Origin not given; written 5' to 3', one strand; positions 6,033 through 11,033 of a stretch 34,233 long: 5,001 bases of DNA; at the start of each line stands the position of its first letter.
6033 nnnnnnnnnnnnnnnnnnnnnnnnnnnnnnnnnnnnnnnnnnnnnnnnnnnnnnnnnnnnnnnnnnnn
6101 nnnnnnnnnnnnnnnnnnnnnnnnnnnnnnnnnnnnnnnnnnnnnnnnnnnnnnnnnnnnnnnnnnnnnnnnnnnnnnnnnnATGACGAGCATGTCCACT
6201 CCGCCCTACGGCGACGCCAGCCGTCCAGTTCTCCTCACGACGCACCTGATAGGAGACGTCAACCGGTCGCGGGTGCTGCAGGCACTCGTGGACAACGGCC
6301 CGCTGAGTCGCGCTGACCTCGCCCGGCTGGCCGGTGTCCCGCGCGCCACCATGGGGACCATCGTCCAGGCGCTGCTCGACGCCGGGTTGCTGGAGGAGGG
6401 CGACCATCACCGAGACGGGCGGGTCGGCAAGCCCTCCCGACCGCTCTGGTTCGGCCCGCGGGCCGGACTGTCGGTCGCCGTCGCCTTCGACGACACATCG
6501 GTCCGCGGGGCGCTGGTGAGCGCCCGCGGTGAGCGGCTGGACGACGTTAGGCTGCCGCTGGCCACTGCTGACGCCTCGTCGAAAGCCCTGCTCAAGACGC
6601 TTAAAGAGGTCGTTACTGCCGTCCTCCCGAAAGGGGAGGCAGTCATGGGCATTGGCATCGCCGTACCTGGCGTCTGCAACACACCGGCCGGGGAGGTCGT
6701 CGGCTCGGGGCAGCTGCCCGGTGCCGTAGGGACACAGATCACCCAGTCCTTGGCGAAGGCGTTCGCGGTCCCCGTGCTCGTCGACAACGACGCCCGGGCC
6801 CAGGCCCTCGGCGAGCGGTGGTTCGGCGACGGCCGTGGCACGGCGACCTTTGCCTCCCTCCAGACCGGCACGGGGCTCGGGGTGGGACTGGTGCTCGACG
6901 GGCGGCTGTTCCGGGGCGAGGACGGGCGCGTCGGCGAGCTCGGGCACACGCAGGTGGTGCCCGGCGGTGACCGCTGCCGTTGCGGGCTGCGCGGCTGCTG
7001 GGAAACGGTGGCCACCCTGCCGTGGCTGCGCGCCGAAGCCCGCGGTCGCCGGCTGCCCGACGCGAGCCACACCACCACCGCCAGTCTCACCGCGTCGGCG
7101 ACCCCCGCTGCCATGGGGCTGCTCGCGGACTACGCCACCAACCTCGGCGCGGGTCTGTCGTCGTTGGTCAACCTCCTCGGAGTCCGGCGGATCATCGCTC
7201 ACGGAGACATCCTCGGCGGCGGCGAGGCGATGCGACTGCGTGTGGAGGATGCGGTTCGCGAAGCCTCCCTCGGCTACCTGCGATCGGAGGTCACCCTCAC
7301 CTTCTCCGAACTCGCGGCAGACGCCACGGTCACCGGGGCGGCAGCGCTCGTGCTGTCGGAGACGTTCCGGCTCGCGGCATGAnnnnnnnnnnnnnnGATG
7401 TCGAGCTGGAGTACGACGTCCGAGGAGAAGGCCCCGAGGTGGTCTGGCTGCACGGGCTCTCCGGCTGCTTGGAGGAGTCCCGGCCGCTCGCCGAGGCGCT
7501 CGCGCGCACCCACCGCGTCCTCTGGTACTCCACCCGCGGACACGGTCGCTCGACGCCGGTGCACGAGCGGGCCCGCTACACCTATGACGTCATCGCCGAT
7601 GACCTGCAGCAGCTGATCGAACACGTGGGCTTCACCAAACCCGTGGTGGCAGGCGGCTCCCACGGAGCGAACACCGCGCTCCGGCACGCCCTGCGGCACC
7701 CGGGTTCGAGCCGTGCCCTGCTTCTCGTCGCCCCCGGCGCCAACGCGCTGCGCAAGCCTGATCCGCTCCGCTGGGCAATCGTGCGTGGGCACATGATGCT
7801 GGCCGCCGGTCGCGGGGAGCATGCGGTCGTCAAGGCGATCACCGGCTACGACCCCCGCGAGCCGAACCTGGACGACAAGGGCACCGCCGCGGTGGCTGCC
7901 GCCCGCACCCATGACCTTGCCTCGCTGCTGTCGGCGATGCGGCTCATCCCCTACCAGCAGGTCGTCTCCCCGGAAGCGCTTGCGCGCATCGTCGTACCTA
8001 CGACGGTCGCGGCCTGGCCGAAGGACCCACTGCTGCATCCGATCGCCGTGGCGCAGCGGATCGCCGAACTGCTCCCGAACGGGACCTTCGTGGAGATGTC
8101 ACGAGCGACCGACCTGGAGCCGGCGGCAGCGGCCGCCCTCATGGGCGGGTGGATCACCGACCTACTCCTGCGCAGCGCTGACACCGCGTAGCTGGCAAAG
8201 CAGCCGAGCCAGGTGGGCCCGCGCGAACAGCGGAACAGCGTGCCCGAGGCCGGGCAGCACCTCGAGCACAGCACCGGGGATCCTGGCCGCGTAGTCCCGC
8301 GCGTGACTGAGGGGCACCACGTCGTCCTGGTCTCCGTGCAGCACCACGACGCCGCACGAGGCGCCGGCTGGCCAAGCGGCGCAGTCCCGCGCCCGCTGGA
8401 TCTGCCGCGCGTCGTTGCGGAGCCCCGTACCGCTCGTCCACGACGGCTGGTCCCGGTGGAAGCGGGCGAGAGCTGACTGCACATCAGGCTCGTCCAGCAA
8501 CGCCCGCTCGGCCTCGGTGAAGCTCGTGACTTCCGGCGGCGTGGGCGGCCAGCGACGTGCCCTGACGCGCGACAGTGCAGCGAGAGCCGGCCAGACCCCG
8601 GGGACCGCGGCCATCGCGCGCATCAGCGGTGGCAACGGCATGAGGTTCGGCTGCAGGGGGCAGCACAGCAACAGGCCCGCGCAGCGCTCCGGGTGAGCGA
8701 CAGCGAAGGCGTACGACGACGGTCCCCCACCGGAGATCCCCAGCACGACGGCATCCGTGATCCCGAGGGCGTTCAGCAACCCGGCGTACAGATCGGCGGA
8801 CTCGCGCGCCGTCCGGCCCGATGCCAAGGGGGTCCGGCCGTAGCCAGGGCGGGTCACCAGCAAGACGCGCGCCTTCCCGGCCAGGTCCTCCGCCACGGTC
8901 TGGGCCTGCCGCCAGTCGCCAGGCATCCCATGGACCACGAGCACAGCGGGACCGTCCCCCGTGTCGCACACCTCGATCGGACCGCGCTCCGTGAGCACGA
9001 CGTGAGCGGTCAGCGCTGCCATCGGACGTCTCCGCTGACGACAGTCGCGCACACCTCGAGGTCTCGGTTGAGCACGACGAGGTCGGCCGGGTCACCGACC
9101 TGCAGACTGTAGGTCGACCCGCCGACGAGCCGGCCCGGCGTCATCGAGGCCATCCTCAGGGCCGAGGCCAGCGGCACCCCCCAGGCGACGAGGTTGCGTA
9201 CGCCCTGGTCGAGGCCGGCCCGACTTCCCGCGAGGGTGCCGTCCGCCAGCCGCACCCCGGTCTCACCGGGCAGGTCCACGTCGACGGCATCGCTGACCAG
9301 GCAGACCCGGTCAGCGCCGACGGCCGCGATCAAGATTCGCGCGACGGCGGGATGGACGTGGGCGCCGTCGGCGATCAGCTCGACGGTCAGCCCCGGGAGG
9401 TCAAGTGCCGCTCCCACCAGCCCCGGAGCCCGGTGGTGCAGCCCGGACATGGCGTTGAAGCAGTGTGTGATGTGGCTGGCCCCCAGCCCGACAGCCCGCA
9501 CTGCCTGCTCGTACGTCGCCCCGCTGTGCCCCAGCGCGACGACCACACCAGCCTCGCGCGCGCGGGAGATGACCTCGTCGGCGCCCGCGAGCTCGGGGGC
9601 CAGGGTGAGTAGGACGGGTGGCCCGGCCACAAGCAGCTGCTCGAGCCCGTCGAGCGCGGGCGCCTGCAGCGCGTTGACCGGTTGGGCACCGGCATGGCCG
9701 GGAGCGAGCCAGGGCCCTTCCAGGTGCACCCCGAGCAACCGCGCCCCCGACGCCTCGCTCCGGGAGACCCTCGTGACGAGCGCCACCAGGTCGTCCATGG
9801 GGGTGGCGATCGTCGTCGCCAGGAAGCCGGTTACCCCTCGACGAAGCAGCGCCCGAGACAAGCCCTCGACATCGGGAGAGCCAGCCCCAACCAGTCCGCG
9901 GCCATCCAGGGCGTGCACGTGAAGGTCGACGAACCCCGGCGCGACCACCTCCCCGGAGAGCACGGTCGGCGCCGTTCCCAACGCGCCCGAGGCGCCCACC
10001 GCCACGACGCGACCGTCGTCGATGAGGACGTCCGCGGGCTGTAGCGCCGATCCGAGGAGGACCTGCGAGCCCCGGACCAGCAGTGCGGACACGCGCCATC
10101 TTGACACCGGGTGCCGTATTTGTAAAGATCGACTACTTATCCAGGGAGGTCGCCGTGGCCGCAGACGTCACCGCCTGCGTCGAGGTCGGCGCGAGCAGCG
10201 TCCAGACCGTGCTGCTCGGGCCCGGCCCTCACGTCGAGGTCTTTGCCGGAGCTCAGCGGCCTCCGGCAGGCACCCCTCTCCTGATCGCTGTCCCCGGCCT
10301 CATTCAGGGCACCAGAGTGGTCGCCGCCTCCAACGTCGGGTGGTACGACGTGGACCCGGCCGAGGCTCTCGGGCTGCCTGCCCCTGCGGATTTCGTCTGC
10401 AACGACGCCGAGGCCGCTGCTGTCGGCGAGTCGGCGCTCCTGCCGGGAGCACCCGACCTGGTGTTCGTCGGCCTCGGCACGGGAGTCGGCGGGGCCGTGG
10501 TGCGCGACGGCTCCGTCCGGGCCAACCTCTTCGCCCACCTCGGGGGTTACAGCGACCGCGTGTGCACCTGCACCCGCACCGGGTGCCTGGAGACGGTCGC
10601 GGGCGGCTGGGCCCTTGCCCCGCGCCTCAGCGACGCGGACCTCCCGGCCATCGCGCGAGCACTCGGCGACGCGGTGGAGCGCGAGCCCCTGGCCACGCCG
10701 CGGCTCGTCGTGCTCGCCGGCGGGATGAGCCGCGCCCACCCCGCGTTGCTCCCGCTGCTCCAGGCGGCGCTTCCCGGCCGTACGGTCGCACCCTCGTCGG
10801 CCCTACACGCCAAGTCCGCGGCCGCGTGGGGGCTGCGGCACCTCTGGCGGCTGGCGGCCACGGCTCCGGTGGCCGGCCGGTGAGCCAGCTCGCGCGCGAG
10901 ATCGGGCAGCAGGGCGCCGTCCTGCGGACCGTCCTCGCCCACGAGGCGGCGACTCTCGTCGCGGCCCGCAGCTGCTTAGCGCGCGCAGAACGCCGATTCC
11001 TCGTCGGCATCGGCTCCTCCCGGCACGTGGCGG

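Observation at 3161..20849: One 25-nt AT-rich bipartite motif precedes four separate transcription units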

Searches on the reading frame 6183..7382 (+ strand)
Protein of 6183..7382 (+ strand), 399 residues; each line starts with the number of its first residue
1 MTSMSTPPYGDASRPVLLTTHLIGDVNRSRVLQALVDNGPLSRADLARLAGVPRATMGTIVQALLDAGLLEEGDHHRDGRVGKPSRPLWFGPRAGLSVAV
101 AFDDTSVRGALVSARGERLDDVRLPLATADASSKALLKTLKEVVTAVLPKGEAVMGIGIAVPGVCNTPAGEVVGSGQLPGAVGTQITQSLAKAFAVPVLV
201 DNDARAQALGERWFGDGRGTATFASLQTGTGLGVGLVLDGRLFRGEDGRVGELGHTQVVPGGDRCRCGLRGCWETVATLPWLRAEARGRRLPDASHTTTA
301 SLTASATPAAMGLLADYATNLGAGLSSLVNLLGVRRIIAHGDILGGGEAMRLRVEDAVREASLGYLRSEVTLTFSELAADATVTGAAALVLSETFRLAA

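Call 9: search_protein_families(library=pfam, proteins=[window:6183-7382:+])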
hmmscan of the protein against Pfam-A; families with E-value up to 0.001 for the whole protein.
window:6183-7382:+ (399 aa): 7 families
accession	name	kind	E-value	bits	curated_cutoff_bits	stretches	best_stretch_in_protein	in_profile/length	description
PF00480.26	ROK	-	7e-46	157.5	22.9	1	104-391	8-292/294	ROK family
PF12802.13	MarR_2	-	3.4e-08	33.9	27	1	28-80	7-60/61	MarR family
PF12840.13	HTH_20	-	2.6e-07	31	27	1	27-72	5-50/51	Helix-turn-helix domain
PF25213.1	HVO_A0261_N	-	2e-06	28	35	1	21-74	6-58/86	HVO_A0261 N-terminal domain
PF01047.28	MarR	-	3.8e-05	23.9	24.6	1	30-80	7-57/59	MarR family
PF01978.25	TrmB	-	5.1e-05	23.5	25.6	1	29-72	11-54/68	Sugar-specific transcriptional regulator TrmB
PF13412.12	HTH_24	-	6.6e-05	22.8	21.9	1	27-71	4-48/48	Winged helix-turn-helix DNA-binding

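Call 17: find_homologous_proteins(query=window:6183-7382:+, max_evalue=1e-30)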
Query window:6183-7382:+ (399 aa): 740 proteins with E <= 1e-30 among 8000 candidates; the best 120 are listed.
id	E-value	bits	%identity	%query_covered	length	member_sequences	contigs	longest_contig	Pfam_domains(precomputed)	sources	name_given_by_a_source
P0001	2.8e-236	802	94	100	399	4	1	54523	PF00480.27,PF12840.14,PF12802.14,PF25213.2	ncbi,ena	-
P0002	6.3e-189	646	79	97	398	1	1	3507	PF00480.27,PF12802.14,PF25213.2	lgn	-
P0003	2.1e-164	565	69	99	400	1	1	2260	PF00480.27,PF12802.14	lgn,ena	-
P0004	8.1e-162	557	70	97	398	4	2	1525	PF00480.27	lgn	-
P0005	5.4e-161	554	70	97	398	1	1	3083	PF00480.27,PF12802.14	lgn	-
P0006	6.5e-161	554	70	96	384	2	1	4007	PF00480.27,PF12802.14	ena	-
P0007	3.5e-159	548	69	97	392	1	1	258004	PF00480.27,PF12840.14,PF01978.26,PF09339.17,PF12802.14,PF25213.2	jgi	jgi:predicted NBD/HSP70 family sugar kinase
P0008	1.2e-158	546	68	96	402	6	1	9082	PF00480.27,PF12840.14,PF12802.14,PF25213.2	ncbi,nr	ncbi:MAG: family transcriptional regulator protein [Frankiales bacterium]|nr:family transcriptional 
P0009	3.7e-158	545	68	97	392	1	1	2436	PF00480.27,PF12840.14,PF09339.17,PF12802.14,PF25213.2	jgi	jgi:predicted NBD/HSP70 family sugar kinase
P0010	9.8e-158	543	68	96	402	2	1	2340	PF00480.27,PF12802.14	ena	-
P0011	2.5e-157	542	66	100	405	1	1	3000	PF00480.27,PF12840.14,PF12802.14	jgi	-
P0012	1.0e-156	540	67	98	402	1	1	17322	PF00480.27,PF12802.14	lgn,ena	-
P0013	1.4e-156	540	67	97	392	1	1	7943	PF00480.27,PF12840.14,PF12802.14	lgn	-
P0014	1.4e-156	540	69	96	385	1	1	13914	PF00480.27,PF12840.14,PF09339.17,PF12802.14,PF25213.2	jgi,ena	-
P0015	1.7e-155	536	68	96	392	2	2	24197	PF00480.27,PF12802.14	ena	-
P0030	3.3e-150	519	65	96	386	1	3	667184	PF00480.27,PF12840.14,PF12802.14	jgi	jgi:predicted NBD/HSP70 family sugar kinase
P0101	3.3e-124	433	58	96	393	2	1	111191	PF00480.27,PF12802.14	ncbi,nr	ncbi:MAG: hypothetical protein QOE45_633 [Frankiaceae bacterium]|nr:hypothetical protein [Frankiacea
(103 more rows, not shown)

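Call 20: find_related_loci(query=A1, collection=metagenome_contigs, flank=10000)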
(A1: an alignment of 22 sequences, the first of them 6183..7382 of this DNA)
Query A1 (399 aa) in metagenome_contigs; peptide patterns used: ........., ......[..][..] (x = any residue, [..] = any of these).
151 stretches matched a pattern; 99 encode a relative of the query (tblastn E <= 1e-3); the best 80 are kept; 80 distinct loci.
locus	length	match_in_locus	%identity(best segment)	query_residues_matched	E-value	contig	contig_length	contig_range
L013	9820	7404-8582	68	5-398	1e-137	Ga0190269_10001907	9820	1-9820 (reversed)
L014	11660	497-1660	55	17-399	3e-122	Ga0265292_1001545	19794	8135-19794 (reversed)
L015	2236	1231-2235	68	11-346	3e-129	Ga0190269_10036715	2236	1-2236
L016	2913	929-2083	53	17-398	3e-124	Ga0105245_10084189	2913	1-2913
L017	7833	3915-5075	51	17-398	5e-117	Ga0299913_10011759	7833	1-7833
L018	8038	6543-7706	55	17-397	2e-117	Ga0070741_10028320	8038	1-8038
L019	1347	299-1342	60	11-351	1e-126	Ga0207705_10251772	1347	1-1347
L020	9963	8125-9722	55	17-397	4e-115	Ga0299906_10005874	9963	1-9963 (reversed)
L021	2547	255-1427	54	12-399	6e-120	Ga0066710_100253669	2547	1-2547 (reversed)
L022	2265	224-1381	53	17-398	8e-121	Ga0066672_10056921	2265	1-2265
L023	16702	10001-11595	52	17-398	1e-112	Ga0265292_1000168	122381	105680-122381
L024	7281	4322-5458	51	17-399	3e-105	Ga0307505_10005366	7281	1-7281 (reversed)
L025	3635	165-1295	48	17-397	1e-103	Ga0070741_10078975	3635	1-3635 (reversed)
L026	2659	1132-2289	54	17-397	1e-105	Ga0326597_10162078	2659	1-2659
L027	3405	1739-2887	51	17-398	8e-104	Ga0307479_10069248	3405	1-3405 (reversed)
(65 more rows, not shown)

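Call 33: search_solved_structures(query=window:6183-7382:+, max_evalue=0.00001)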
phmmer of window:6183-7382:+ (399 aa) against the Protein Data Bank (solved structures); distinct sequences matched with E-value up to 0.00001: 34.
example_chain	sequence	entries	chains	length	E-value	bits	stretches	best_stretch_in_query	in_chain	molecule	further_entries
1z05_A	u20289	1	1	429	1.2e-38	136.4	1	23-389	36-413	transcriptional regulator, ROK family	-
5f7p_E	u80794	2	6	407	1.3e-37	133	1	21-397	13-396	Lmo0178 protein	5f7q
5f7r_E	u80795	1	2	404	1.3e-37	133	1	21-397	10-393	Lmo0178 protein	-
2qm1_A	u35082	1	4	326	8.6e-30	107.3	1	137-392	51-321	Glucokinase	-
2hoe_A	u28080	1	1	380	2.1e-28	102.7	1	27-391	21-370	N-acetylglucosamine kinase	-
3bp8_A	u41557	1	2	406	4.9e-28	101.5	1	26-388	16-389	Putative NAGC-like transcriptional regulator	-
1z6r_A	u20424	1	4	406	2.4e-27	99.3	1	26-388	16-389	Mlc protein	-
9srt_D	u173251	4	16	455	2.6e-27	99.1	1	26-388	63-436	DNA-binding transcriptional repressor Mlc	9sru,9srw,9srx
2yhw_A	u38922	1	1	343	1.6e-25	93.3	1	74-396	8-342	BIFUNCTIONAL UDP-N-ACETYLGLUCOSAMINE 2-EPIMERASE/N-ACETYLMANNOSAMINE KINASE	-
2yhy_A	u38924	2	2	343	2.2e-25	92.8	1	74-396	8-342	BIFUNCTIONAL UDP-N-ACETYLGLUCOSAMINE 2-EPIMERASE/N-ACETYLMANNOSAMINE KINASE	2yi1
5nck_A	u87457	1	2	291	9.8e-25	90.7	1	102-392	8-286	N-acetylmannosamine kinase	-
3eo3_A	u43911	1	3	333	1.2e-24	90.4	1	88-396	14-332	Bifunctional UDP-N-acetylglucosamine 2-epimerase/N-acetylmannosamine kinase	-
3vov_A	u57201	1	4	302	1.2e-24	90.3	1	147-389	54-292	Glucokinase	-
3r8e_A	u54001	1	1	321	3.3e-22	82.4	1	95-391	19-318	Hypothetical sugar kinase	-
7rhe_A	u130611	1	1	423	1.9e-20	76.6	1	27-392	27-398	ROK family protein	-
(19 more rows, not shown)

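Call 34: search_protein_families(library=ncbifam, proteins=[window:6183-7382:+], max_evalue=0.00001)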
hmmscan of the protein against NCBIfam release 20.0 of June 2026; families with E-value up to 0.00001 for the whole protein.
window:6183-7382:+ (399 aa): 12 families
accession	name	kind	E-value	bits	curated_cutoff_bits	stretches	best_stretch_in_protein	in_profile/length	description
NF047937.1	TransRegNagC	equivalog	9.9e-40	136.9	650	1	22-390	7-383/399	DNA-binding transcriptional regulator NagC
NF049930.1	TransRegMlc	equivalog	2.4e-39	135.8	530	1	25-388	15-388/405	sugar metabolism global transcriptional regulator Mlc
TIGR00744.1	ROK_glcA_fam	subfamily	6.8e-36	124.1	260.35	1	100-393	3-311/318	ROK family glucokinase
NF007251.0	PRK09698.1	equivalog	5e-22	78.5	253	1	103-391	14-297/304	allose kinase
NF003461.0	PRK05082.1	subfamily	8.9e-20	71.2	283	1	100-391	6-287/291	N-acetylmannosamine kinase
NF047821.1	NactlManKinNanK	equivalog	1e-19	71.2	450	1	99-389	5-285/288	N-acetylmannosamine kinase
NF009835.0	PRK13310.1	equivalog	5e-17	62.2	380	1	126-258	29-160/303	N-acetylglucosamine kinase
NF042998.1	bglucokin_BglK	equivalog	8e-17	61.4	550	1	104-344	10-245/291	beta-glucoside kinase BglK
NF007108.0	PRK09557.1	equivalog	1.6e-14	53.9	443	1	114-343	20-255/303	fructokinase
NF009836.0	PRK13311.1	equivalog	6.6e-14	51.7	551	1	135-333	38-245/256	N-acetyl-D-glucosamine kinase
NF045551.1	GK_Pyrobac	equivalog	1e-13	51.3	500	1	153-335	47-227/294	ATP-dependent glucokinase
NF045942.1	PolPhglucPhase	equivalog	3.2e-08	33.6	250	1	102-257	7-155/242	polyphosphate--glucose phosphotransferase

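Call 55: find_encoding_contigs(protein=P0101, flank=10000, max_places=2)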
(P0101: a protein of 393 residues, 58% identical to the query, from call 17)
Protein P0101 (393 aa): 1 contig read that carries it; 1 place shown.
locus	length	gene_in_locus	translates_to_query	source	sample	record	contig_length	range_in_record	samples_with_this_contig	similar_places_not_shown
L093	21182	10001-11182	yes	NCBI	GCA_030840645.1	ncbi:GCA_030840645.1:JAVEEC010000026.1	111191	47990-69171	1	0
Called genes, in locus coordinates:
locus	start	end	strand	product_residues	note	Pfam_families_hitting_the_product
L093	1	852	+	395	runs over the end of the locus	PF01261:AP_endonuc_2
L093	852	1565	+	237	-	PF12867:DinB_2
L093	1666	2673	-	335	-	-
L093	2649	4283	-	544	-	-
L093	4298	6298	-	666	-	PF07690:MFS_1, PF00083:Sugar_tr, PF00005:ABC_tran, PF13304:AAA_21 (faint)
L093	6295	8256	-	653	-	PF02653:BPD_transp_2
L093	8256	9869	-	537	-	PF13458:Peripla_BP_6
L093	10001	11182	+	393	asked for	PF12802:MarR_2 (weak), PF00480:ROK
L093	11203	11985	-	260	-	PF00005:ABC_tran, PF13304:AAA_21 (faint), PF12399:BCA_ABC_TP_C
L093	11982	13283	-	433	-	PF07555:NAGidase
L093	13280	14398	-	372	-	-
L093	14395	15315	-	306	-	PF01408:GFO_IDH_MocA, PF02894:GFO_IDH_MocA_C, PF22725:GFO_IDH_MocA_C3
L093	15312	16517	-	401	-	PF01041:DegT_DnrJ_EryC1, PF00155:Aminotran_1_2, PF01053:Cys_Met_Meta_PP (weak)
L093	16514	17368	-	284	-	PF00561:Abhydrolase_1, PF12146:Hydrolase_4, PF12697:Abhydrolase_6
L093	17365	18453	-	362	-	PF01979:Amidohydro_1, PF07969:Amidohydro_3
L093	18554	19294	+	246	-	PF00480:ROK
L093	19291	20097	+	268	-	PF00561:Abhydrolase_1, PF12146:Hydrolase_4 (weak)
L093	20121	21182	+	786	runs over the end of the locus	-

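Call 56: find_encoding_contigs(protein=P0030, flank=10000, max_places=2)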
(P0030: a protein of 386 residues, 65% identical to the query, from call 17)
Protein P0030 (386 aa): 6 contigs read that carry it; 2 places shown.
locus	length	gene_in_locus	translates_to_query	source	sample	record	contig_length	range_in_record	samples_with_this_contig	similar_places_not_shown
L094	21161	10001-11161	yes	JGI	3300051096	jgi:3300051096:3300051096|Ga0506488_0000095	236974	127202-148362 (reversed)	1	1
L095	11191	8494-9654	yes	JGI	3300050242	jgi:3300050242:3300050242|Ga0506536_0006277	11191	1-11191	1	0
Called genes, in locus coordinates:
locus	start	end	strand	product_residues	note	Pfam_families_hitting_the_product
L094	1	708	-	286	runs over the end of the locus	PF00809:Pterin_bind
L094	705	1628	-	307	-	PF00535:Glycos_transf_2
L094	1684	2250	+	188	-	PF01227:GTP_cyclohydroI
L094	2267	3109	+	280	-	PF00294:PfkB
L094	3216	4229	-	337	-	-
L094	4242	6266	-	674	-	PF07690:MFS_1, PF00005:ABC_tran, PF13304:AAA_21 (faint)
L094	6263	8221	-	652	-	PF02653:BPD_transp_2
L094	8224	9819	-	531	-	-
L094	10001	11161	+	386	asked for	PF12802:MarR_2, PF12840:HTH_20 (faint), PF00480:ROK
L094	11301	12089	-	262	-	PF13476:AAA_23 (weak), PF00005:ABC_tran, PF13304:AAA_21 (faint), PF12399:BCA_ABC_TP_C (weak)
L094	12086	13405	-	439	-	PF07555:NAGidase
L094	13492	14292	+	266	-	PF00561:Abhydrolase_1, PF12146:Hydrolase_4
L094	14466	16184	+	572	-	-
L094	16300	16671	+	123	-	PF14018:DUF4234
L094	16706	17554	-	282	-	PF00561:Abhydrolase_1, PF12146:Hydrolase_4, PF12697:Abhydrolase_6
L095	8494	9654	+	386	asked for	PF12802:MarR_2, PF12840:HTH_20 (faint), PF00480:ROK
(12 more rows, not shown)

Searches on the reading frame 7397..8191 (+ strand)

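Call 18: search_protein_families(library=pfam, proteins=[window:7397-8191:+], max_evalue=0.01)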
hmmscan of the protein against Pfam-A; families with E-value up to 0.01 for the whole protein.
window:7397-8191:+ (264 aa): 5 families
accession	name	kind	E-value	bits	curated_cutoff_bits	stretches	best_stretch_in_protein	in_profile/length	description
PF00561.26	Abhydrolase_1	-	3.4e-20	73.2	25.8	1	15-117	3-103/245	alpha/beta hydrolase fold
PF12697.13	Abhydrolase_6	-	5.4e-13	50.6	26.3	1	15-231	1-195/217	Alpha/beta hydrolase family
PF12146.15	Hydrolase_4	-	2.7e-10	40.4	27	1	15-118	7-114/239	Serine aminopeptidase, S33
PF00756.26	Esterase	-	0.0045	17.2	22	0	7-104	19-139/251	Putative esterase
PF03096.20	Ndr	-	0.0047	16.1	23.3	1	62-116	81-135/283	Ndr family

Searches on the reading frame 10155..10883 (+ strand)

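Call 9: search_protein_families(library=pfam, proteins=[window:10155-10883:+])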
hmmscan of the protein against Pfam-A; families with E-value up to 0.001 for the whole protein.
window:10155-10883:+ (242 aa): 1 family
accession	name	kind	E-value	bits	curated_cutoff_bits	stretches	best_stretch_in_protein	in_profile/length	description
PF00480.26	ROK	-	9.3e-15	55.3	22.9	1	43-161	61-191/294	ROK family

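Call 34: search_protein_families(library=ncbifam, proteins=[window:10155-10883:+], max_evalue=0.00001)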
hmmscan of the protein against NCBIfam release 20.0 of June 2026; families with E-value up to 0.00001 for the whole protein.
window:10155-10883:+ (242 aa): 4 families
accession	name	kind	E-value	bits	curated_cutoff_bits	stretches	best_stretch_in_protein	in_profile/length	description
TIGR00744.1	ROK_glcA_fam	subfamily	5.2e-12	45.6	260.35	1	51-155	72-187/318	ROK family glucokinase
NF003461.0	PRK05082.1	subfamily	9.5e-12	44.9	283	1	80-167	101-196/291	N-acetylmannosamine kinase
NF047821.1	NactlManKinNanK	equivalog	7.2e-11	42.2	450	1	80-160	101-189/288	N-acetylmannosamine kinase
NF045942.1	PolPhglucPhase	equivalog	3e-09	37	250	1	40-124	57-148/242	polyphosphate--glucose phosphotransferase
